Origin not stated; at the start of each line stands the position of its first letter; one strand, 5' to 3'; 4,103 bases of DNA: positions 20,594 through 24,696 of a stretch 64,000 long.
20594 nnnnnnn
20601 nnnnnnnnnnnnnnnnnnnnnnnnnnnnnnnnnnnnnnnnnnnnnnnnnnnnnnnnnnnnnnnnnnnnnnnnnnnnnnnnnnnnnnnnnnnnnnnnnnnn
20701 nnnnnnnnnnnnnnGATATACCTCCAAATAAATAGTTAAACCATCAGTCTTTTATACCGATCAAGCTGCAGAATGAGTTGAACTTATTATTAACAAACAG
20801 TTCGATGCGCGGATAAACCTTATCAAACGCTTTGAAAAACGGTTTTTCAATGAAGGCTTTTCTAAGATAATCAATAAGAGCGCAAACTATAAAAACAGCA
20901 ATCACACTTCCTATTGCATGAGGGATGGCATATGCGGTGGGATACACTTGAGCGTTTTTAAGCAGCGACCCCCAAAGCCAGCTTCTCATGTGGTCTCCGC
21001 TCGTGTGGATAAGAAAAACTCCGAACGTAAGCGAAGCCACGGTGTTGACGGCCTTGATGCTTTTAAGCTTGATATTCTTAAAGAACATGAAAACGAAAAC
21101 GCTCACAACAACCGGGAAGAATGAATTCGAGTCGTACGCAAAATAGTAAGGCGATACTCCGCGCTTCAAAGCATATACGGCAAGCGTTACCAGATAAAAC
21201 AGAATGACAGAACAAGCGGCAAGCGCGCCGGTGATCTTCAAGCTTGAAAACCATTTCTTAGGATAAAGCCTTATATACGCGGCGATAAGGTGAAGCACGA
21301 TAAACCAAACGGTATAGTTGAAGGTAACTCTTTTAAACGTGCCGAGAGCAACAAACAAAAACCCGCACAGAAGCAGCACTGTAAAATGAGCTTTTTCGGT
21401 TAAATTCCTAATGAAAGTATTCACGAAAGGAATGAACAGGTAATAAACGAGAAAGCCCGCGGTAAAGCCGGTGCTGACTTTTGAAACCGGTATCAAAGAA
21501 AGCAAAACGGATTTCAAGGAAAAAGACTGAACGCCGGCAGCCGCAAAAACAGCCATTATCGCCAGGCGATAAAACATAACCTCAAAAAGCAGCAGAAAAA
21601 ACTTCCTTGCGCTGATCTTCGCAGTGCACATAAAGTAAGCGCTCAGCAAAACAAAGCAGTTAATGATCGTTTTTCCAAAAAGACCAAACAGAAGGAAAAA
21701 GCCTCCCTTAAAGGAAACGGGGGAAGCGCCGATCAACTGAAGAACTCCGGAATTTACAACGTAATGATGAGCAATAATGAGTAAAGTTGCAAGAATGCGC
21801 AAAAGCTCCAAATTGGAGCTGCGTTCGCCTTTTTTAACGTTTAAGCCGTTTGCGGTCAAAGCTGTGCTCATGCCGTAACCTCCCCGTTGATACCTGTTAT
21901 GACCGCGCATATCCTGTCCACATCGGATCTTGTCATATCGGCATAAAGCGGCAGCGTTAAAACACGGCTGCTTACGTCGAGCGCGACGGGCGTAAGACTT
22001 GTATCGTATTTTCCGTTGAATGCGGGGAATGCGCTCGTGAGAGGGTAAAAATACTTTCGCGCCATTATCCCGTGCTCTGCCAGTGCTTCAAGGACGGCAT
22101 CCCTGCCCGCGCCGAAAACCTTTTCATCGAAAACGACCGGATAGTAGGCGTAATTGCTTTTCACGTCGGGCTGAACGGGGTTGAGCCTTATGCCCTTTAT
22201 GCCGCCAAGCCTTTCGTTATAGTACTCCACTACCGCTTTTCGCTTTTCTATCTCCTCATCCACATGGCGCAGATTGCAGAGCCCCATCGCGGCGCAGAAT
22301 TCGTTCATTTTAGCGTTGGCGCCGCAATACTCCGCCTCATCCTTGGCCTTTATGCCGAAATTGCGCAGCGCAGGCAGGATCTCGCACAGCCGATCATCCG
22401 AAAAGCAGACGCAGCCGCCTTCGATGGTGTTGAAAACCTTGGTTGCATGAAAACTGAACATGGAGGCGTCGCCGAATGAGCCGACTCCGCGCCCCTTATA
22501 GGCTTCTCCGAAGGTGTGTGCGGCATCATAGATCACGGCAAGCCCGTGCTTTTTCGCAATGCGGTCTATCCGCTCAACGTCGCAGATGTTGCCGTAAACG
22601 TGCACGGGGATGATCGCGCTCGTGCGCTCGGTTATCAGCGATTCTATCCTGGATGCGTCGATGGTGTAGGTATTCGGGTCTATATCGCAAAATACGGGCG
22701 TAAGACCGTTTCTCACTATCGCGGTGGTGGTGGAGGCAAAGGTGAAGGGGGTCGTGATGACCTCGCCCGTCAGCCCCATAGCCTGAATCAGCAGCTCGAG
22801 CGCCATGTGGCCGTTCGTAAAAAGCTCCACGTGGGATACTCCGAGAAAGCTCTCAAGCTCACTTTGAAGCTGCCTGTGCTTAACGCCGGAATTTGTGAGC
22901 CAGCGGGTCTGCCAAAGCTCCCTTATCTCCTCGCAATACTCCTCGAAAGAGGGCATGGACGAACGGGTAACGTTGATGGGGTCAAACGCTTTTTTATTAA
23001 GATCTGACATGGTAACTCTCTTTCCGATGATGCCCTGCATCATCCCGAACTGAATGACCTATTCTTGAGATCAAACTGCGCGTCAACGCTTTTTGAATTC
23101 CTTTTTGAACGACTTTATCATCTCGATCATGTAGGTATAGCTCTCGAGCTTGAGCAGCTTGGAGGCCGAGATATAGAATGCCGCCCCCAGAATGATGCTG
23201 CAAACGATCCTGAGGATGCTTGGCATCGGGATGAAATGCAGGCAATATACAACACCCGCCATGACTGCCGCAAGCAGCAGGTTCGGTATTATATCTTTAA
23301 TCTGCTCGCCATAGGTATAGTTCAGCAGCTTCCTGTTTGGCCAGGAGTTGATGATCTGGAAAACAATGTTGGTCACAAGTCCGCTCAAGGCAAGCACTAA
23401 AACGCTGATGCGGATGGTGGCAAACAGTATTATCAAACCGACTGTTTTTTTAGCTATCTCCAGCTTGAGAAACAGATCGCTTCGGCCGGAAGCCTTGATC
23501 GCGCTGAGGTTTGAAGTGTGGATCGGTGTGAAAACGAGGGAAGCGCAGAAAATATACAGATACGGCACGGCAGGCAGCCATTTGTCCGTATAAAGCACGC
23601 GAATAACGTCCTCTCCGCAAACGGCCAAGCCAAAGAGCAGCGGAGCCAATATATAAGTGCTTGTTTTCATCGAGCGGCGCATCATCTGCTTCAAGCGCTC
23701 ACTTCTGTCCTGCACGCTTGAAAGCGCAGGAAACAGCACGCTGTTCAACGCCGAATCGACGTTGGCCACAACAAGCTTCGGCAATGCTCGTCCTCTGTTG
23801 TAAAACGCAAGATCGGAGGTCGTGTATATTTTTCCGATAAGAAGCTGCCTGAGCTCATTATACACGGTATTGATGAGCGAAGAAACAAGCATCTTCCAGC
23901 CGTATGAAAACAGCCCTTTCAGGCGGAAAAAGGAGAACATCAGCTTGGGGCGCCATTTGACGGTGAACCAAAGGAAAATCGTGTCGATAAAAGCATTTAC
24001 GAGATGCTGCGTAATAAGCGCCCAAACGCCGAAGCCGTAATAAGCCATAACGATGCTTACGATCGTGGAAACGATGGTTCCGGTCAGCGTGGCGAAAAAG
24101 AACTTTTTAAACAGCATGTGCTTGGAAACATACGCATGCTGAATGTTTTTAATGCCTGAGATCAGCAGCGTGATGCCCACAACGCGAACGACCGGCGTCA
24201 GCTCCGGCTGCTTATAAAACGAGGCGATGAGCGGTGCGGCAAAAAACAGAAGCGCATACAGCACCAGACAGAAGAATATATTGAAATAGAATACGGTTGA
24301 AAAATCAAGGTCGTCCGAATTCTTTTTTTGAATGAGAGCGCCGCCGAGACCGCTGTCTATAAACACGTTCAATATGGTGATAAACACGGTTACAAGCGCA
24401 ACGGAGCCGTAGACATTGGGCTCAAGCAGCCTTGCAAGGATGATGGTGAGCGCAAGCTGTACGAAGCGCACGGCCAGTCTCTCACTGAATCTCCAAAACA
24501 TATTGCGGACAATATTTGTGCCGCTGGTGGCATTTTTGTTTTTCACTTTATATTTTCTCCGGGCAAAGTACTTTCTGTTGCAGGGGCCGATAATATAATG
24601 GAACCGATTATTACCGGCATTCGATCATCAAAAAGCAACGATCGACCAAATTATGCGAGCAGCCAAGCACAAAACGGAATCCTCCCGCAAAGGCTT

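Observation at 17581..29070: Glycan locus couples a dTDP-amino-dideoxyhexose pathway to a free-standing A-T-C NRPS-like enzyme and a D-2-hydroxyacid dehydrogenase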

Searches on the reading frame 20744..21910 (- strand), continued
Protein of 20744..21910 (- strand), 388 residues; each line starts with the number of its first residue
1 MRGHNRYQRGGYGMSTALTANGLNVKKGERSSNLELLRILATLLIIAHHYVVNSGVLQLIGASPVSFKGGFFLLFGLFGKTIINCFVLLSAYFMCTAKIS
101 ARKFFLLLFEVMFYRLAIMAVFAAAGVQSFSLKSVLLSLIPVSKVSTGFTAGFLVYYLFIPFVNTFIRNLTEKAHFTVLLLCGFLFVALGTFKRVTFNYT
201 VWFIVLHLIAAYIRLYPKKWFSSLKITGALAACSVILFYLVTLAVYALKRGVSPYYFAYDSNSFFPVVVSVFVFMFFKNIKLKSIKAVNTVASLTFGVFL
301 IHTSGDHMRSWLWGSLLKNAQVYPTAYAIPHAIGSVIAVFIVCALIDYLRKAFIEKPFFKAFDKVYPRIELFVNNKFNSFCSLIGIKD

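Call 54: search_protein_families(library=pfam, proteins=[L175:5665-7863:+, L175:3510-4760:+, L176:12111-13322:+, L169:2456-3631:+, L169:3643-4908:+, L171:6196-7395:+], max_evalue=0.0001)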
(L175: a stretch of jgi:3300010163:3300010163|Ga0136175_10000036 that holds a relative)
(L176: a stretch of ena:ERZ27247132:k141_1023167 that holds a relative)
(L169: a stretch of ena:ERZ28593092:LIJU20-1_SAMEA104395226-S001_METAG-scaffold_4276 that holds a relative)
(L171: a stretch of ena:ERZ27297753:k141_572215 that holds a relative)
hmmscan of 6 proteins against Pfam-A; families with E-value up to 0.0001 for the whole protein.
L175:5665-7863:+ (732 aa): 2 families
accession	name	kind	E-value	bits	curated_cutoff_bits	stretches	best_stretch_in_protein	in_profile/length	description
PF08546.17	ApbA_C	-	9.3e-29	100.8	22.7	1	174-297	2-125/125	Ketopantoate reductase PanE/ApbA C terminal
PF02558.23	ApbA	-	4.2e-11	43.1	22.2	1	3-117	1-119/150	Ketopantoate reductase PanE/ApbA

L175:3510-4760:+ (416 aa): 6 families
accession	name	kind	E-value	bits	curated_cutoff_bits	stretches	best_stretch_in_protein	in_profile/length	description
PF13535.11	ATP-grasp_4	-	7.9e-11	42.3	27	1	132-265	2-145/160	ATP-grasp domain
PF07478.18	Dala_Dala_lig_C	-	5e-10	39.7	24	1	121-194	25-95/204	D-ala D-ala ligase C-terminus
PF02786.22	CPSase_L_D2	-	6.5e-09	36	19.8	1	105-288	2-194/211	Carbamoyl-phosphate synthase L chain, ATP binding domain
PF02655.19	ATP-grasp_3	-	7.3e-08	33.1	23.2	1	119-250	17-139/160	ATP-grasp domain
PF18603.7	LAL_C2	-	7.2e-06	26.6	29.4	1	327-395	7-75/78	L-amino acid ligase C-terminal domain 2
PF21360.3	PylC-like_N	-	1.5e-05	25.5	27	1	5-71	1-72/96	PylC-like, N-terminal domain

L176:12111-13322:+ (403 aa): 3 families
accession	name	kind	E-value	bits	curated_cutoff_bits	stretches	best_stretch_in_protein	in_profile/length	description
PF13535.11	ATP-grasp_4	-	3.9e-14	53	27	1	138-277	3-155/160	ATP-grasp domain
PF18603.7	LAL_C2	-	6.6e-11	42.8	29.4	1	327-399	5-77/78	L-amino acid ligase C-terminal domain 2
PF01071.24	GARS_A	-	2.6e-06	27.9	27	1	102-208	2-112/194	Phosphoribosylglycinamide synthetase, ATP-grasp (A) domain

L169:2456-3631:+ (391 aa): 1 family
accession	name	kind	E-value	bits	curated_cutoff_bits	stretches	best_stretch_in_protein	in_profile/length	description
PF14397.11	ATPgrasp_ST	-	1.8e-28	100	31.4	1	107-363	36-272/278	Sugar-transfer associated ATP-grasp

L169:3643-4908:+ (421 aa): 8 families
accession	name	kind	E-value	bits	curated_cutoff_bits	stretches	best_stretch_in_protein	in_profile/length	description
PF13535.11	ATP-grasp_4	-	1.3e-17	64.3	27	1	135-276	2-156/160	ATP-grasp domain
PF07478.18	Dala_Dala_lig_C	-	2.3e-13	50.5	24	1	111-268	3-172/204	D-ala D-ala ligase C-terminus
PF01071.24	GARS_A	-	3.4e-11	43.8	27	1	101-271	1-188/194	Phosphoribosylglycinamide synthetase, ATP-grasp (A) domain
PF02786.22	CPSase_L_D2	-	3e-09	37.1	19.8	1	129-300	32-206/211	Carbamoyl-phosphate synthase L chain, ATP binding domain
PF02655.19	ATP-grasp_3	-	3.6e-09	37.3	23.2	1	102-274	3-159/160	ATP-grasp domain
PF18603.7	LAL_C2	-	6.3e-06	26.8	29.4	1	318-389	2-74/78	L-amino acid ligase C-terminal domain 2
PF15632.11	ATPgrasp_Ter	-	2.3e-05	24.6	29.1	0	175-302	4-112/131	ATP-grasp in the biosynthetic pathway with Ter operon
PF18130.6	ATPgrasp_N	-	9.1e-05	23.4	27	0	23-89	8-80/81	ATP-grasp N-terminal domain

L171:6196-7395:+ (399 aa): 8 families
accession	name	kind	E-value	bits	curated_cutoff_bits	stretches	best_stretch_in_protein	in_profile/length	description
PF13535.11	ATP-grasp_4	-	1e-11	45.2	27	1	137-280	2-155/160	ATP-grasp domain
PF07478.18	Dala_Dala_lig_C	-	1.2e-11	44.9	24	1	127-276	26-174/204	D-ala D-ala ligase C-terminus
PF02786.22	CPSase_L_D2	-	3.8e-11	43.4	19.8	1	103-307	2-207/211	Carbamoyl-phosphate synthase L chain, ATP binding domain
PF02655.19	ATP-grasp_3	-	5.1e-09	36.8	23.2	1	103-281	4-160/160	ATP-grasp domain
PF01071.24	GARS_A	-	9.5e-07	29.3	27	1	102-201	2-103/194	Phosphoribosylglycinamide synthetase, ATP-grasp (A) domain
PF02222.28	ATP-grasp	-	7e-06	26.2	27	1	109-278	2-163/179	ATP-grasp domain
PF18603.7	LAL_C2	-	7.8e-06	26.5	29.4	1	330-397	8-76/78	L-amino acid ligase C-terminal domain 2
PF14397.11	ATPgrasp_ST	-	7.6e-05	22.5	31.4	0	90-185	9-121/278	Sugar-transfer associated ATP-grasp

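Call 55: search_protein_families(library=ncbifam, proteins=[L175:5665-7863:+, L175:3510-4760:+, L176:12111-13322:+, L169:2456-3631:+], max_evalue=0.00001)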
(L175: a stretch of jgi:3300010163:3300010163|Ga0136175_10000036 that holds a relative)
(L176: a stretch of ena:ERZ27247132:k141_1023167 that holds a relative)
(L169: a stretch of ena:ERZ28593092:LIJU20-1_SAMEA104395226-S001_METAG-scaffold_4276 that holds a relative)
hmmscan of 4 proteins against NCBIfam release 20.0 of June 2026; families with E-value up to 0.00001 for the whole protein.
L175:5665-7863:+ (732 aa): 19 families
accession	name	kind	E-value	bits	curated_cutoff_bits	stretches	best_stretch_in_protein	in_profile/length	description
TIGR00745.1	apbA_panE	subfamily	1.1e-44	153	141.35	1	2-298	1-303/305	2-dehydropantoate 2-reductase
NF005091.0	PRK06522.2-2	equivalog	1.8e-40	139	252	1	1-298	2-298/302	2-dehydropantoate 2-reductase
NF005087.0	PRK06522.1-1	equivalog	2.7e-31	108.8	351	1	1-301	1-293/296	2-dehydropantoate 2-reductase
NF005088.0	PRK06522.1-2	subfamily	1.8e-27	96.3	371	1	1-300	1-305/308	2-dehydropantoate 2-reductase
NF005092.1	PRK06522.2-3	equivalog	2.9e-27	95.6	500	1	1-297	1-295/296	2-dehydropantoate 2-reductase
NF009542.0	PRK12921.1-4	equivalog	3.6e-27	95.4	288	1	1-296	2-282/286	oxidoreductase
NF045666.1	DVU1553_fam_AMP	equivalog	4e-23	82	300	1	478-620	169-311/331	DVU_1553 family AMP-dependent CoA ligase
NF005094.0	PRK06522.2-5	equivalog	4.7e-23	82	382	1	37-297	40-302/307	2-dehydropantoate 2-reductase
NF005089.0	PRK06522.1-4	subfamily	1.4e-21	77.2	223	1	142-300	165-321/326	2-dehydropantoate 2-reductase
NF005093.0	PRK06522.2-4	equivalog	5.5e-20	71.9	308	1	1-297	4-297/304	2-dehydropantoate 2-reductase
NF006083.0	PRK08229.1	equivalog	9e-18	64.3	371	2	56-223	63-226/341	2-dehydropantoate 2-reductase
NF009541.0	PRK12921.1-1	equivalog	3.2e-15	56.2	338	1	2-293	7-289/297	oxidoreductase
NF004887.0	PRK06249.1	equivalog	4.6e-15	55.6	360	1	3-296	8-310/316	putative 2-dehydropantoate 2-reductase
NF004311.0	PRK05708.1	equivalog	5.1e-14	51.8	378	1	2-290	4-290/305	putative 2-dehydropantoate 2-reductase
NF009543.0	PRK12921.1-5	equivalog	1.1e-13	51.1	339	1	54-298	58-304/305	oxidoreductase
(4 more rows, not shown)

L175:3510-4760:+ (416 aa): 25 families
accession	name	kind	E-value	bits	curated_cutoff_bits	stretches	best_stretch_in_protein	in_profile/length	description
TIGR03909.1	pyrrolys_PylC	equivalog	3.5e-14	52.3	248.3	1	19-197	16-184/374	3-methylornithine--L-lysine ligase PylC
NF002563.0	PRK02186.1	subfamily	5.6e-13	48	625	1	16-388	18-387/890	argininosuccinate lyase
NF006766.0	PRK09288.1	equivalog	1.2e-11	44.1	339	0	125-182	142-201/396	formate-dependent phosphoribosylglycinamide formyltransferase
NF005543.0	PRK07206.1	subfamily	1.9e-10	40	302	1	38-390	46-405/416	hypothetical protein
NF041595.1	dap_A_syn_DdaF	equivalog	4.5e-10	38.9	840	1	131-392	150-412/424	dapdiamide A synthase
TIGR01369.1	CPSaseII_lrg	equivalog_domain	6.8e-10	37.2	1027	1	18-271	581-840/1052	carbamoyl-phosphate synthase (glutamine-hydrolyzing) large subunit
NF002526.0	PRK01966.1-2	equivalog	1.4e-09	37.3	449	1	129-187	174-230/362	D-alanine--D-alanine ligase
NF009402.0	PRK12767.1-1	equivalog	4.9e-09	35.4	218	1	27-164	31-180/329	carbamoyl phosphate synthase-like protein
TIGR01142.1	purT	equivalog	6.4e-09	35.2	502.15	1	4-211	1-216/380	phosphoribosylglycinamide formyltransferase 2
TIGR00877.1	purD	equivalog_domain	1e-08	34.4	288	1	4-195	2-207/425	phosphoribosylamine--glycine ligase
NF000207.3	D_ala_D_ser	equivalog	2e-08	33.8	520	1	128-266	165-303/342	D-alanine--D-serine ligase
TIGR01205.1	D_ala_D_alaTIGR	subfamily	2.9e-08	33.1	245.65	1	126-187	140-199/318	D-alanine--D-alanine ligase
NF002378.0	PRK01372.1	subfamily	1.5e-07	30.5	243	1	125-187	127-187/305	D-alanine--D-alanine ligase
NF053643.1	Ddl_archaea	equivalog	2.3e-07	30.1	500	1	16-190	13-191/367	putative pseudomurein biosynthesis ATP-grasp protein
NF000091.3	D_ala_D_ser_VanG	exception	2.9e-07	29.7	495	1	126-186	167-225/344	D-alanine--D-serine ligase VanG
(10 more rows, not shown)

L176:12111-13322:+ (403 aa): 11 families
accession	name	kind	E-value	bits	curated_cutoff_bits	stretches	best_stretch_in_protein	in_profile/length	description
NF005543.0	PRK07206.1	subfamily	3.2e-18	65.6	302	1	97-383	103-396/416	hypothetical protein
NF002563.0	PRK02186.1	subfamily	4.6e-17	61.6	625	1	49-398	54-395/890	argininosuccinate lyase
NF041595.1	dap_A_syn_DdaF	equivalog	2.2e-13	49.7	840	1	79-384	91-402/424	dapdiamide A synthase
TIGR00877.1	purD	equivalog_domain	6.6e-13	48.2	288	1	44-208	44-214/425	phosphoribosylamine--glycine ligase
NF009403.0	PRK12767.1-2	equivalog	6.6e-10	38.7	286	1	35-201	39-200/342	carbamoyl phosphate synthase-like protein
NF009406.0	PRK12767.1-5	equivalog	1.6e-08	34.1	271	1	54-298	61-291/327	carbamoyl phosphate synthase-like protein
NF006766.0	PRK09288.1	equivalog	3.4e-08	32.7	339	1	37-221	48-234/396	formate-dependent phosphoribosylglycinamide formyltransferase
NF002378.0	PRK01372.1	subfamily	3.3e-07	29.3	243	1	101-208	99-201/305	D-alanine--D-alanine ligase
TIGR02068.2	cya_phycin_syn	equivalog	1.8e-06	26.2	850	1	97-192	208-301/862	cyanophycin synthetase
NF010623.0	PRK14016.1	subfamily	4.5e-06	25.1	877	1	101-192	213-302/871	cyanophycin synthetase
TIGR01369.1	CPSaseII_lrg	equivalog_domain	9.2e-06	23.5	1027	0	30-274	596-841/1052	carbamoyl-phosphate synthase (glutamine-hydrolyzing) large subunit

L169:2456-3631:+ (391 aa): 1 family
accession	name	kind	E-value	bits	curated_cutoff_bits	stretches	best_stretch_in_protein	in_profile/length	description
TIGR02291.1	rimK_rel_E_lig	hypoth_equivalog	1.8e-12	46.9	314.2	1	238-355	169-277/317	alpha-L-glutamate ligase-like protein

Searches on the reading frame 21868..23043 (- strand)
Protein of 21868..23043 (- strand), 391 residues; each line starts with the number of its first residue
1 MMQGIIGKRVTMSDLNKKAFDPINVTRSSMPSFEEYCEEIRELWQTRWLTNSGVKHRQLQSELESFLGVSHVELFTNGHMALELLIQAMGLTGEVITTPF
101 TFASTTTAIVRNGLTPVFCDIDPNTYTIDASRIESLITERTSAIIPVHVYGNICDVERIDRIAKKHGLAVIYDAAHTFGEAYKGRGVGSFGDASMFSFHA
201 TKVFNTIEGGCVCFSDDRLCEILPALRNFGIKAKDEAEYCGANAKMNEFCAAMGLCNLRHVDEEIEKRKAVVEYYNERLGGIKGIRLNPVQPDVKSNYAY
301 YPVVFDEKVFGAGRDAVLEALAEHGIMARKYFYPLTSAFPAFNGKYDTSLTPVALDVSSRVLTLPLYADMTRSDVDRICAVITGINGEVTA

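Call 3: search_protein_families(library=pfam, proteins=[window:21868-23043:-])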
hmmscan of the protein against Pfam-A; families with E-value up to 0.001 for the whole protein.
window:21868-23043:- (391 aa): 4 families
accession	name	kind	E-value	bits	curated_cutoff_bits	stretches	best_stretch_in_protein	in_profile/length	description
PF01041.23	DegT_DnrJ_EryC1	-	9.3e-104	347.9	19.8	1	34-382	5-359/360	DegT/DnrJ/EryC1/StrS aminotransferase family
PF01212.27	Beta_elim_lyase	-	4.3e-08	33.3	27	1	57-291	35-277/288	Beta-eliminating lyase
PF00266.25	Aminotran_5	-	0.00068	19.1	21.5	0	94-179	90-181/371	Aminotransferase class-V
PF00155.27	Aminotran_1_2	-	0.00093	18.9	19.7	0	57-177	45-189/361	Aminotransferase class I and II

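Call 11: search_protein_families(library=ncbifam, proteins=[window:21868-23043:-], max_evalue=0.001)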
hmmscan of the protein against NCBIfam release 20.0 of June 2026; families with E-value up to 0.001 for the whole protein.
window:21868-23043:- (391 aa): 13 families
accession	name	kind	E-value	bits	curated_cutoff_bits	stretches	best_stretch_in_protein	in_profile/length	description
TIGR04427.1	PLP_DesI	equivalog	2.8e-94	316.4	650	1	21-382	19-379/390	dTDP-4-dehydro-6-deoxyglucose aminotransferase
TIGR03588.1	PseC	equivalog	1.7e-64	218.1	423.5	1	39-383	16-377/380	UDP-4-amino-4,6-dideoxy-N-acetyl-beta-L-altrosamine transaminase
NF008687.0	PRK11706.1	equivalog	9.1e-55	185.9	375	1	37-383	14-371/375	dTDP-4-amino-4,6-dideoxygalactose transaminase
NF008658.2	PRK11658.1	equivalog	1.4e-54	185.2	631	1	35-386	15-377/379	UDP-4-amino-4-deoxy-L-arabinose aminotransferase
TIGR04181.1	NHT_00031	hypoth_equivalog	2.9e-51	174.4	420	1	37-365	13-357/359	LegC family aminotransferase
TIGR02379.1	ECA_wecE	subfamily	5.1e-43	147.3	434.85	1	40-383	17-372/376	dTDP-4-amino-4,6-dideoxy-D-glucose transaminase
NF011936.0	PRK15407.1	equivalog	1.2e-41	142.9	423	2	47-230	59-251/440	lipopolysaccharide biosynthesis protein RfbH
TIGR01977.1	am_tr_V_EF2568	hypoth_equivalog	1.4e-05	24.3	377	1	72-179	65-179/376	cysteine desulfurase family protein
NF000586.1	PRK00011.1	subfamily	2.7e-05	23.1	335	1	111-217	126-234/404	serine hydroxymethyltransferase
NF047603.1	SerpalmtaseAlphaP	equivalog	0.00012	20.8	670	1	47-188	83-227/399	serine palmitoyltransferase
TIGR03812.1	tyr_de_CO2_Arch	equivalog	0.00026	20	299.4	1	124-176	138-193/375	tyrosine decarboxylase MfnA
NF040779.1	Sec_lyase_SclA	exception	0.00039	19.4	525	1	55-179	47-178/378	selenocysteine lyase SclA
NF047599.1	SerpalmtaseBetaP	equivalog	0.00076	18.3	500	0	52-187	86-225/394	serine palmitoyltransferase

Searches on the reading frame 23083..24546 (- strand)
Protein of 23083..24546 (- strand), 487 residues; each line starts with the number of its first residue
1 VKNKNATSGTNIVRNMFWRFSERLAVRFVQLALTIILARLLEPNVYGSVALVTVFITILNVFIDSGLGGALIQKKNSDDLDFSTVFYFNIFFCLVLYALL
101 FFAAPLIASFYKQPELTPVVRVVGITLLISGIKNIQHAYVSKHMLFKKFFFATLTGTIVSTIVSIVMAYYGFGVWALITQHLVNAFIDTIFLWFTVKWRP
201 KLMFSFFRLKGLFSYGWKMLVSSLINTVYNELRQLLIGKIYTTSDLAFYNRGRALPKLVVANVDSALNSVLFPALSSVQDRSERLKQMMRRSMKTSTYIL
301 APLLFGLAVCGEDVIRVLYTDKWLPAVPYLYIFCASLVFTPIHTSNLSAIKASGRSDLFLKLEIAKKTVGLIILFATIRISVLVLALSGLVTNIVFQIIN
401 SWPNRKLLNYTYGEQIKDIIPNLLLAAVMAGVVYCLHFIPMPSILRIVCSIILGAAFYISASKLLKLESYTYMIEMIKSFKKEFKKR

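Call 3: search_protein_families(library=pfam, proteins=[window:23083-24546:-])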
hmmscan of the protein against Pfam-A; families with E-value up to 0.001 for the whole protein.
window:23083-24546:- (487 aa): 2 families
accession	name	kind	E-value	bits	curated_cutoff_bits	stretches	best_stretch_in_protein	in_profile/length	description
PF13440.11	Polysacc_synt_3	-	1e-101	340.5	23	1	36-328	1-293/293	Polysaccharide biosynthesis protein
PF01943.22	Polysacc_synt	-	7e-31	108.1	28.2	1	12-278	1-273/274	Polysaccharide biosynthesis protein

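Call 11: search_protein_families(library=ncbifam, proteins=[window:23083-24546:-], max_evalue=0.001)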
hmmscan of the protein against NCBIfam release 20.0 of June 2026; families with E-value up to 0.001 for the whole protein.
window:23083-24546:- (487 aa): 3 families
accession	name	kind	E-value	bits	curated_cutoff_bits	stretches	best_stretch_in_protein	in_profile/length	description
NF058658.1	Oglyco_Wzx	exception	6.8e-84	282.6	720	1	14-474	12-472/478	O-glycosylation flippase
NF007773.0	PRK10459.1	equivalog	1.2e-57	196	273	1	25-460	20-462/492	MOP flippase family protein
NF047674.1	TeichurnBiosyTuaB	equivalog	1.1e-51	176.3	580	1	11-460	7-464/469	teichuronic acid biosynthesis protein TuaB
